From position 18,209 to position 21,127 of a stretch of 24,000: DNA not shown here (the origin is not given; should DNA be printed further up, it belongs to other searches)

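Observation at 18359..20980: GlpX-like FBPase fold with substituted metal/catalytic residues fused to a long TPR-like region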

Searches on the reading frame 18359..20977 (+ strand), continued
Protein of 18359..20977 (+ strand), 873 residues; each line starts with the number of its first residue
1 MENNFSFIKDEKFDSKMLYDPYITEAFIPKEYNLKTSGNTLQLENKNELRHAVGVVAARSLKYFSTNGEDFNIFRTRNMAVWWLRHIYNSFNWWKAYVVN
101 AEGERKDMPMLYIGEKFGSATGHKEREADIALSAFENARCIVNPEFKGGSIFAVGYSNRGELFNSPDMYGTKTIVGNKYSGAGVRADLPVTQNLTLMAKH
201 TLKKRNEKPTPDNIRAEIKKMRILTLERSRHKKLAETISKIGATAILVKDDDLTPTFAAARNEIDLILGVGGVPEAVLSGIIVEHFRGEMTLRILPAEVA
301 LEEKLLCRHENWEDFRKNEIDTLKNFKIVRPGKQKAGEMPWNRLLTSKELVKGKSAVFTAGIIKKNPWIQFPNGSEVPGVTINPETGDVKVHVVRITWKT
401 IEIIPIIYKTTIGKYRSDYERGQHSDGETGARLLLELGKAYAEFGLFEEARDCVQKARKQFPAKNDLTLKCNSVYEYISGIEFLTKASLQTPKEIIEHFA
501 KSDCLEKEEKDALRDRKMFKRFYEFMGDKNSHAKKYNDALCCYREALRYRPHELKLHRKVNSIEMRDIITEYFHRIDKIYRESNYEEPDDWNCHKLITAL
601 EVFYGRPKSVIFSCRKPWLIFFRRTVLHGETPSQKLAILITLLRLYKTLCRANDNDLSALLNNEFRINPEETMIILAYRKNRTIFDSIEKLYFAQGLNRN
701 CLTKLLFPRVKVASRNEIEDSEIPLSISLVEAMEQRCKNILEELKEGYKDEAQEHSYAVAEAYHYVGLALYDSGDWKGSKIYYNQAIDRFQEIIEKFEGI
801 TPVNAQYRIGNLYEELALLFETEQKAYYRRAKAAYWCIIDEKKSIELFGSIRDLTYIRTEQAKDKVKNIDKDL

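Call 32: list_cluster_members(proteins=[P0125, P0129, P0130, P0132, P0133, P0134, P0135, P0136, P0137, P0139])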
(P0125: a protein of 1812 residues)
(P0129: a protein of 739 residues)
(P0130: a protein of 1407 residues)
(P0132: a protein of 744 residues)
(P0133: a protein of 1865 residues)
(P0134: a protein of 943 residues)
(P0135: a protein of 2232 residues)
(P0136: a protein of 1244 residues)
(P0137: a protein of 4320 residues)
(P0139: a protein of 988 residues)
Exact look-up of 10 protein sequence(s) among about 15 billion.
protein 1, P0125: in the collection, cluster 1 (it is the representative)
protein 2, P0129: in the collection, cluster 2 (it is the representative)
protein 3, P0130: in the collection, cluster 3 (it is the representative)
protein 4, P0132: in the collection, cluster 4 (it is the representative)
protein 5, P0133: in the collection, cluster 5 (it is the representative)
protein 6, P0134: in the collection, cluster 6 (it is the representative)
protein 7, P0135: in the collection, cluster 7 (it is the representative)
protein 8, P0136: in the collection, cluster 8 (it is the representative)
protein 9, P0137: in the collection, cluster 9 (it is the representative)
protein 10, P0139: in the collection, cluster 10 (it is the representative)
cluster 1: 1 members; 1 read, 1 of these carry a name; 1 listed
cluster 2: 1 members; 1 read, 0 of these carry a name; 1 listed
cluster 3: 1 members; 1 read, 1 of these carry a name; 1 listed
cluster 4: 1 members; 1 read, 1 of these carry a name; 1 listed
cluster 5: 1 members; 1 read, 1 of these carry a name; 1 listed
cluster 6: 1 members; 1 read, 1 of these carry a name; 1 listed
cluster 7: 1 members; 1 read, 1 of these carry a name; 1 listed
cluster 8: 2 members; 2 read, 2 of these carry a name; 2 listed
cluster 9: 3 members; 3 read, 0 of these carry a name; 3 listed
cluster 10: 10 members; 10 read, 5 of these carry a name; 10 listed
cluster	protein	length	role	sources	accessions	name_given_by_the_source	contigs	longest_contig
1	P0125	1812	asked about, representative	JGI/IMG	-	fructose-1,6-bisphosphatase/sedoheptulose 1,7-bisphosphatase-like protein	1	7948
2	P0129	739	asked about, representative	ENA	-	-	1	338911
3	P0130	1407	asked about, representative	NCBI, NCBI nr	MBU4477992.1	MAG: fructose-bisphosphatase class II, partial [Candidatus Omnitrophica bacterium] | fructose-bisphosphatase class II [Candidatus Omnitrophota bacterium]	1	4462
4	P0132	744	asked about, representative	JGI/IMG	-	fructose-1,6-bisphosphatase/sedoheptulose 1,7-bisphosphatase-like protein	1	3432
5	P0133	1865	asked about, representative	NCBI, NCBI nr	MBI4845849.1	MAG: fructose-bisphosphatase class II [Candidatus Omnitrophica bacterium] | fructose-bisphosphatase class II [Candidatus Omnitrophota bacterium]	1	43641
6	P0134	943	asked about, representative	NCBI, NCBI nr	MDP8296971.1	MAG: fructose-bisphosphatase class II, partial [Candidatus Orphnella occulta] | fructose-bisphosphatase class II [Candidatus Orphnella occulta]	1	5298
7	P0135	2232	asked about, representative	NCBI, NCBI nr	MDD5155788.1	MAG: fructose-bisphosphatase class II, partial [Candidatus Omnitrophica bacterium] | fructose-bisphosphatase class II [Candidatus Omnitrophota bacterium]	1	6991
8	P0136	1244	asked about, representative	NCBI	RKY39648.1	MAG: hypothetical protein DRP76_03165, partial [Candidatus Omnitrophota bacterium]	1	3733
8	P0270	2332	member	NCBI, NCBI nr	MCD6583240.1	MAG: fructose-bisphosphatase class II, partial [Candidatus Omnitrophica bacterium] | fructose-bisphosphatase class II [Candidatus Omnitrophota bacterium]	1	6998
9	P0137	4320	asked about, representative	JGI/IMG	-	-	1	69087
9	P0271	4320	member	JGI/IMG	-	-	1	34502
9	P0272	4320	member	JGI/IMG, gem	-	-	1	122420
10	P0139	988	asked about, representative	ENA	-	-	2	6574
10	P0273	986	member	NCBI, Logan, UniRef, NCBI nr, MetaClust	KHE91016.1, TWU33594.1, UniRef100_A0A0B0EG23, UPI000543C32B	hypothetical protein S225a_14840 [Candidatus Brocadiaceae bacterium S225] | Putative fructose 1,6-bisphosphatase n=1 Tax=Candidatus Scalindua brodae TaxID=237368 ... | MAG: putative fructose 1,6-bisphosphatase [Candidatus Scalindua brodae]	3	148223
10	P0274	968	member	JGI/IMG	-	hypothetical protein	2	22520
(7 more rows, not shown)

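Call 33: search_protein_families(library=pfam, proteins=[P0133, P0135, P0137], max_evalue=0.001)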
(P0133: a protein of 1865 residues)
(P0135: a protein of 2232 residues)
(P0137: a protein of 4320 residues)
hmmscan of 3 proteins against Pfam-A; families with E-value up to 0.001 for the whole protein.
P0133 (1865 aa): 5 families
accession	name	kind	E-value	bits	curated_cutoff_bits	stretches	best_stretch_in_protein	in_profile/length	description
PF03320.18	FBPase_glpX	-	3.2e-53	181.1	27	2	112-319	5-196/307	Bacterial fructose-1,6-bisphosphatase, glpX-encoded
PF01116.26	F_bP_aldolase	-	8.2e-14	52.2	25.5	1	869-1112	86-246/277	Fructose-bisphosphate aldolase class-II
PF00121.24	TIM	-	5.4e-07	29.8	20.1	1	1598-1654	181-242/245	Triosephosphate isomerase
PF07719.23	TPR_2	-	0.00026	21.3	27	1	646-675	5-34/34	Tetratricopeptide repeat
PF13181.12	TPR_8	-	0.00086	19.7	25.7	0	648-675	7-34/34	Tetratricopeptide repeat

P0135 (2232 aa): 3 families
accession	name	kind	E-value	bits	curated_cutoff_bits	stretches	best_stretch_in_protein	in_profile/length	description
PF03320.18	FBPase_glpX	-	5.3e-31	108.1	27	2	1639-1786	47-180/307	Bacterial fructose-1,6-bisphosphatase, glpX-encoded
PF00892.27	EamA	-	3.8e-14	53.6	28.2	2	1163-1313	2-134/135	EamA-like transporter family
PF23229.2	DUF7067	-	0.00019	21.6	27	0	685-716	6-37/56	Alpha-glucan water dikinase, DUF7067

P0137 (4320 aa): 3 families
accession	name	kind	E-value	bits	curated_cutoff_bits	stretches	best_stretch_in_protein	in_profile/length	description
PF03320.18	FBPase_glpX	-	2.9e-45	155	27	2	1936-2123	6-178/307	Bacterial fructose-1,6-bisphosphatase, glpX-encoded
PF08323.17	Glyco_transf_5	-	1.4e-07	31.9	22.7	1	833-1093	2-224/239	Starch synthase catalytic domain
PF07719.23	TPR_2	-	1.3e-05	25.4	27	0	2389-2420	2-33/34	Tetratricopeptide repeat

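Call 34: predict_structure(alignment_id=A1)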
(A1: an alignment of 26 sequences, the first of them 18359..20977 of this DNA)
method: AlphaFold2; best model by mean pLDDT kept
length: 873 residues; sequences in the alignment: 26
mean_pLDDT: 75.9   pTM: 0.71
mean pLDDT of the five models: 75.9, 71.1, 68.3, 68.0, 62.6
residues with pLDDT >= 90: 238; 70-90: 376; 50-70: 128; < 50: 131
segments of 3 or more residues with pLDDT < 50: 65-82, 95-129, 132-135, 160-167, 297-338, 508-511, 720-728
pLDDT, mean of each block of 10 residues (from residue 1): 78 71 89 69 78 81 55 43 51 45 32 35 42 54 66 70 51 87 86 94 92 94 80 85 84 75 82 74 85 60 33 38 36 44 76 77 84 86 91 85 92 91 71 90 88 89 69 86 65 73 63 67 80 86 87 84 89 90 81 93 80 87 85 82 90 90 92 92 80 90 91 56 46 53 51 72 86 90 92 87 92 93 94 96 90 86 91 81
secondary structure, 60 per line:
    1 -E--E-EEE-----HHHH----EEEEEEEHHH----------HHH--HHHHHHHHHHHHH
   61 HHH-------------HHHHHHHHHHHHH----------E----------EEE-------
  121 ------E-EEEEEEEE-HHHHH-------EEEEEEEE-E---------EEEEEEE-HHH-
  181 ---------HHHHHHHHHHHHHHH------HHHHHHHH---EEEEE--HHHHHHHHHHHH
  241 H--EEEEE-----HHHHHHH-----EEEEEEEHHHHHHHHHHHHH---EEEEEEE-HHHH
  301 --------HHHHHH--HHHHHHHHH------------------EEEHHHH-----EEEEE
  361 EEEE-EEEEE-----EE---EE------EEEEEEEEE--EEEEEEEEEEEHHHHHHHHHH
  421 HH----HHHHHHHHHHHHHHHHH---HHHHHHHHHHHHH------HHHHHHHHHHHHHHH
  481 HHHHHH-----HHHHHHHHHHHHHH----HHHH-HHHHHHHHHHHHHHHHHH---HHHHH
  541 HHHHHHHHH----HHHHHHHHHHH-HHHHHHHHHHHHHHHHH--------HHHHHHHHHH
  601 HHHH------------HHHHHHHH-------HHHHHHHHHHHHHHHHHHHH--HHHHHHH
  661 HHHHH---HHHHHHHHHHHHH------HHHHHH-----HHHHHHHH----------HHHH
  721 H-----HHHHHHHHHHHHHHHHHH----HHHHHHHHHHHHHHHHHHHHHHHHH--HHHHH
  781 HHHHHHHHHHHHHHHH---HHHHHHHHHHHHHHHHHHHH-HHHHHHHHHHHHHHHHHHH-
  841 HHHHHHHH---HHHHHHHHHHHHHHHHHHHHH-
elements in order (helices of 4 or more, strands of 3 or more residues): E7-9 H15-18 E23-29 H48-63 H77-89 E111-113 E129-136 H138-142 E150-157 E169-175 H190-204 H211-218 E222-226 H229-241 E244-248 H254-260 E266-272 H273-285 E289-295 H297-300 H309-314 H317-325 E344-346 H347-350 E356-364 E366-370 E389-397 E400-410 H411-422 H427-443 H447-459 H466-486 H492-505 H510-513 H515-532 H536-549 H554-564 H566-582 H591-604 H617-624 H632-651 H654-665 H669-681 H688-693 H699-706 H717-721 H727-744 H749-773 H776-796 H800-819 H821-839 H841-848 H852-872

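Call 35: list_cluster_members(proteins=[P0148, P0149, P0150, P0151, P0152, P0154, P0147, P0141, P0142, P0146])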
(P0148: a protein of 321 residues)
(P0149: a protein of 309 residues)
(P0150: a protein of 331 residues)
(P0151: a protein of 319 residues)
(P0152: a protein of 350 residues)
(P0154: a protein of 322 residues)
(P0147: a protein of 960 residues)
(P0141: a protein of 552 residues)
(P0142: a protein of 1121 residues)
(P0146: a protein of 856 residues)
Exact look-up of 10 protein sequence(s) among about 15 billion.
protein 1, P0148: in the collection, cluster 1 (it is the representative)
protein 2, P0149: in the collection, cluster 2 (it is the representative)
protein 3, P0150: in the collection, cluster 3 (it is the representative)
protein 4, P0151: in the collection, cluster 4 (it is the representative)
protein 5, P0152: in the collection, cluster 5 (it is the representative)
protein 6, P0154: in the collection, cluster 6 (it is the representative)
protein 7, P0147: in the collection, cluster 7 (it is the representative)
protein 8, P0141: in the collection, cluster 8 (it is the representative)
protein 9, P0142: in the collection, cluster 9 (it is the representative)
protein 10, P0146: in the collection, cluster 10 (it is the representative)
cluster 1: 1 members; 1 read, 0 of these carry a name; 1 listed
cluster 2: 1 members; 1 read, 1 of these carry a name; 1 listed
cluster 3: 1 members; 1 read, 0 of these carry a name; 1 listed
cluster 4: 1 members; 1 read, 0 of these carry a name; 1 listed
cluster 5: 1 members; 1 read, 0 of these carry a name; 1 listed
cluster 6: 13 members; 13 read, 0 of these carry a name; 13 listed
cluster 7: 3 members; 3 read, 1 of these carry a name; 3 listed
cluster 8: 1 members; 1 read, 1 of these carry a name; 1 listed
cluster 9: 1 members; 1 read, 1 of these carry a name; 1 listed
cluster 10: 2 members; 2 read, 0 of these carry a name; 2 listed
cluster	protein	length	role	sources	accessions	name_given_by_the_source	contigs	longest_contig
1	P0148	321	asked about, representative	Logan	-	-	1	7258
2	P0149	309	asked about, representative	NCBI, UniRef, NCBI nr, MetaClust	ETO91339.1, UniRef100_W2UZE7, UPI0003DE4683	MAG: fructose-1,6-bisphosphatase, class II [Candidatus Xenolissoclinum pacificiensis L6] | Fructose-1,6-bisphosphatase n=1 Tax=Candidatus Xenolissoclinum pacificiensis L6 ... | status=active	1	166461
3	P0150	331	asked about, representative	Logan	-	-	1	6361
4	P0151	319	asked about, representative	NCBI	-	-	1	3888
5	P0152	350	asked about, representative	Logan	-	-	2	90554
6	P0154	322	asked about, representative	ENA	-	-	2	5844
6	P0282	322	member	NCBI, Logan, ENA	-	-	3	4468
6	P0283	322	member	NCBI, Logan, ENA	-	-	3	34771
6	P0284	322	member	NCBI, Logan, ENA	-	-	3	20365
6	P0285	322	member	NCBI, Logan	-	-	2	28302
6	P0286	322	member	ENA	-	-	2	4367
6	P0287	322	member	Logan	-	-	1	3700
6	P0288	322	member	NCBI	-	-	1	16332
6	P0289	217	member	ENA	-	-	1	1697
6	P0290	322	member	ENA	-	-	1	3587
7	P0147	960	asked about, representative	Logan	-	-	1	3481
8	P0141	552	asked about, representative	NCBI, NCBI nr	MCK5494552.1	MAG: fructose-bisphosphatase class II, partial [Candidatus Omnitrophica bacterium] | fructose-bisphosphatase class II [Candidatus Omnitrophota bacterium]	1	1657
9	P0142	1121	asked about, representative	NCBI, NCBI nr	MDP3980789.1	MAG: fructose-bisphosphatase class II, partial [Chlamydiota bacterium] | fructose-bisphosphatase class II [Chlamydiota bacterium]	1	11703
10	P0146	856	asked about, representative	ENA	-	-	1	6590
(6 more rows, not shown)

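Call 41: fold_search(model_id=the predicted structure, library=pdb)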
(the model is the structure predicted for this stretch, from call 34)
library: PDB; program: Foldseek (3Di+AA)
matches with E <= 10: 1359; with E <= 0.001: 44
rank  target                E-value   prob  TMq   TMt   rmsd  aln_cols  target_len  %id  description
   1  5a5l                  4.9e-15  1.00  0.30  0.71   5.4       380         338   21  Structure of dual function FBPase SBPase from Thermosynechococcus elongatus (released 2015-10-14)
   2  3roj_A                9.3e-15  1.00  0.31  0.70   5.1       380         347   22  D-fructose 1,6-bisphosphatase class 2/sedoheptulose 1,7-bisphosphatase of Synechocystis sp. PCC 6803 (released 2012-05-02)
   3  3roj_D                1.4e-14  1.00  0.30  0.70   5.0       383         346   21  D-fructose 1,6-bisphosphatase class 2/sedoheptulose 1,7-bisphosphatase of Synechocystis sp. PCC 6803 (released 2012-05-02)
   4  3roj_B                1.6e-14  1.00  0.31  0.71   5.0       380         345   22  D-fructose 1,6-bisphosphatase class 2/sedoheptulose 1,7-bisphosphatase of Synechocystis sp. PCC 6803 (released 2012-05-02)
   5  3rpl_B                2.5e-14  1.00  0.31  0.71   5.5       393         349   22  D-fructose 1,6-bisphosphatase class 2/sedoheptulose 1,7-bisphosphatase of Synechocystis sp. PCC 6803 in complex with F (released 2012-05-02)
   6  6ayv_A                8.5e-13  1.00  0.30  0.74   4.7       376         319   20  Crystal structure of fructose-1,6-bisphosphatase T84A from Mycobacterium tuberculosis (released 2018-03-14)
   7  7txb_A                8.9e-13  1.00  0.30  0.80   4.6       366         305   21  Structure of the Class II Fructose-1,6-Bisphophatase from Mycobacterium tuberculosis complexed with substrate F1,6BP (released 2023-06-28)
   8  7txb_B                9.3e-13  1.00  0.29  0.77   5.1       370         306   20  Structure of the Class II Fructose-1,6-Bisphophatase from Mycobacterium tuberculosis complexed with substrate F1,6BP (released 2023-06-28)
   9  7txg_D                9.3e-13  1.00  0.28  0.67   5.7       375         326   20  Structure of the Class II Fructose-1,6-Bisphosphatase from Francisella tularensis with native Mn++ divalent cation and (released 2023-06-28)
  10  6ayv_B                1.0e-12  1.00  0.29  0.75   4.8       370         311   21  Crystal structure of fructose-1,6-bisphosphatase T84A from Mycobacterium tuberculosis (released 2018-03-14)
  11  7js3_A                1.1e-12  1.00  0.29  0.69   5.6       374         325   22  Structure of the Class II Fructose-1,6-Bisphophatase from Francisella tularensis (released 2020-11-04)
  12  3big                  1.1e-12  1.00  0.31  0.76   4.8       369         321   20  Crystal structure of the fructose-1,6-bisphosphatase GlpX from E.coli in complex with inorganic phosphate (released 2008-12-09)
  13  3bih                  1.2e-12  1.00  0.30  0.75   5.1       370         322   20  Crystal structure of fructose-1,6-bisphosphatase from E.coli GlpX (released 2008-12-09)
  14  8g5w_D                1.5e-12  1.00  0.29  0.69   5.2       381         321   20  Structure of the Class II Fructose-1,6-Bisphophatase from Francisella tularensis complexed with native metal cofactor  (released 2023-06-28)
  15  7txa_1                1.8e-12  1.00  0.30  0.71   5.0       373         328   21  Structure of the Class II Fructose-1,6-Bisphophatase from Francisella tularensis complexed with native metal cofactor  (released 2023-06-28)
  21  2r8t                  4.5e-12  1.00  0.30  0.74   5.3       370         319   21  Crystal structure of the fructose 1,6-bisphosphatase GlpX from E.coli in the complex with fructose 1,6-bisphosphate (released 2008-08-19)
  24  1ni9                  3.4e-10  1.00  0.28  0.76   4.9       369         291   20  2.0 A structure of glycerol metabolism protein from E. coli (released 2003-07-15)
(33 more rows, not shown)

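Call 50: find_encoding_contigs(protein=P0273, flank=6000, max_places=2)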
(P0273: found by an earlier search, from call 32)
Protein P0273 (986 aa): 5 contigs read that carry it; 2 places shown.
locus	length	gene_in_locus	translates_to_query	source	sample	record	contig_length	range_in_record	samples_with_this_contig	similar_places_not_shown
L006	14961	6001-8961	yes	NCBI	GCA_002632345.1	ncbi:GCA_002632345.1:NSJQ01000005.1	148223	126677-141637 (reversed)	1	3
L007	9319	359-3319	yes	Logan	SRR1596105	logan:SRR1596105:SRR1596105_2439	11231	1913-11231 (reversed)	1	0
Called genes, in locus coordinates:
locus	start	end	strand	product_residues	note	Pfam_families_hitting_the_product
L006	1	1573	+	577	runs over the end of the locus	PF00583:Acetyltransf_1 (weak), PF13508:Acetyltransf_7 (faint), PF00850:Hist_deacetyl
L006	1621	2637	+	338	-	PF01595:CNNM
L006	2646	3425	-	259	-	-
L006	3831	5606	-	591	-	PF00939:Na_sulph_symp, PF03600:CitMHS, PF16980:CitMHS_2, PF02080:TrkA_C, PF00939:Na_sulph_symp, PF03600:CitMHS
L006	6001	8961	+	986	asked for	-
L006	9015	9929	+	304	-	PF18030:Rimk_N, PF14397:ATPgrasp_ST (faint), PF02655:ATP-grasp_3, PF08443:RimK, PF02955:GSH-S_ATP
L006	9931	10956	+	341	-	PF24827:AstE_AspA_cat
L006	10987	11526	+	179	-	PF05618:RimB-like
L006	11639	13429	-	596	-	PF03600:CitMHS, PF02080:TrkA_C (weak), PF00939:Na_sulph_symp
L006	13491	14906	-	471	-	PF00224:PK, PF02887:PK_C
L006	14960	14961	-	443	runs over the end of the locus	PF13660:DUF4147, PF05161:MOFRL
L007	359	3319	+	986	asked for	-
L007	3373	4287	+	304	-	PF18030:Rimk_N, PF14397:ATPgrasp_ST (faint), PF02655:ATP-grasp_3, PF08443:RimK, PF02955:GSH-S_ATP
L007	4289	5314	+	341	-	PF24827:AstE_AspA_cat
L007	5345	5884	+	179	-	PF05618:RimB-like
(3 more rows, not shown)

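Call 51: find_encoding_contigs(protein=P0129, flank=6000, max_places=2)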
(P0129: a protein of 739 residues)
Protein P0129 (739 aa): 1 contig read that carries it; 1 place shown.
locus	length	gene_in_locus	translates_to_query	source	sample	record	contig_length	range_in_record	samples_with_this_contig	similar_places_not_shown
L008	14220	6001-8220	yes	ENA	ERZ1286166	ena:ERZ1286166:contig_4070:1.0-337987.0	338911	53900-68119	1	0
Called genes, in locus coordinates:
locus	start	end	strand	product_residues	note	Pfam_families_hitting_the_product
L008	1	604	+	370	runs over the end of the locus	PF00208:ELFV_dehydrog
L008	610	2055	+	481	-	-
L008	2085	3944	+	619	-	-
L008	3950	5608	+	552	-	PF02896:PEP-utilizers_C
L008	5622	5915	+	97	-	-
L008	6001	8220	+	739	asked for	PF03320:FBPase_glpX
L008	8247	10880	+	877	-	-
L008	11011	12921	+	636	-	-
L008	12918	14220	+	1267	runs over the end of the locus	-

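Call 53: search_protein_families(library=pfam, proteins=[L008:610-2052:+, L008:2085-3941:+, L008:3950-5605:+, L008:5622-5912:+, L008:8247-10877:+, L008:11011-12918:+, L008:12918-14219:+], max_evalue=0.01)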
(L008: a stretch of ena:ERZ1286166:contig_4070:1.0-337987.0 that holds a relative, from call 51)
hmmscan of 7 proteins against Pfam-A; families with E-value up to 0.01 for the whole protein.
L008:610-2052:+ (481 aa): 1 family
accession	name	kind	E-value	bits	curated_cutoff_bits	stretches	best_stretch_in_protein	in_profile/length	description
PF00156.33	Pribosyltran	-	0.0005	19.9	26.3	1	270-309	85-124/158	Phosphoribosyl transferase domain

L008:2085-3941:+ (619 aa): 0 families

L008:3950-5605:+ (552 aa): 1 family
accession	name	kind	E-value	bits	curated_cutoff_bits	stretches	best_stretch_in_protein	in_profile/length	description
PF02896.24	PEP-utilizers_C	-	3e-12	46.8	22.8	1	169-382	9-208/293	PEP-utilising enzyme, PEP-binding domain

L008:5622-5912:+ (97 aa): 1 family
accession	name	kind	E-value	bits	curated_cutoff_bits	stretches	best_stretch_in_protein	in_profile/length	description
PF03320.18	FBPase_glpX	-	0.0078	15.6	27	0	4-95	50-129/307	Bacterial fructose-1,6-bisphosphatase, glpX-encoded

L008:8247-10877:+ (877 aa): 0 families

L008:11011-12918:+ (636 aa): 0 families

L008:12918-14219:+ (434 aa): 1 family
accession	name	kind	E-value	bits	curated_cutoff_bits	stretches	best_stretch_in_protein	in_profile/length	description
PF08281.18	Sigma70_r4_2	-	0.0041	17.2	25.7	0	281-304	17-40/54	Sigma-70, region 4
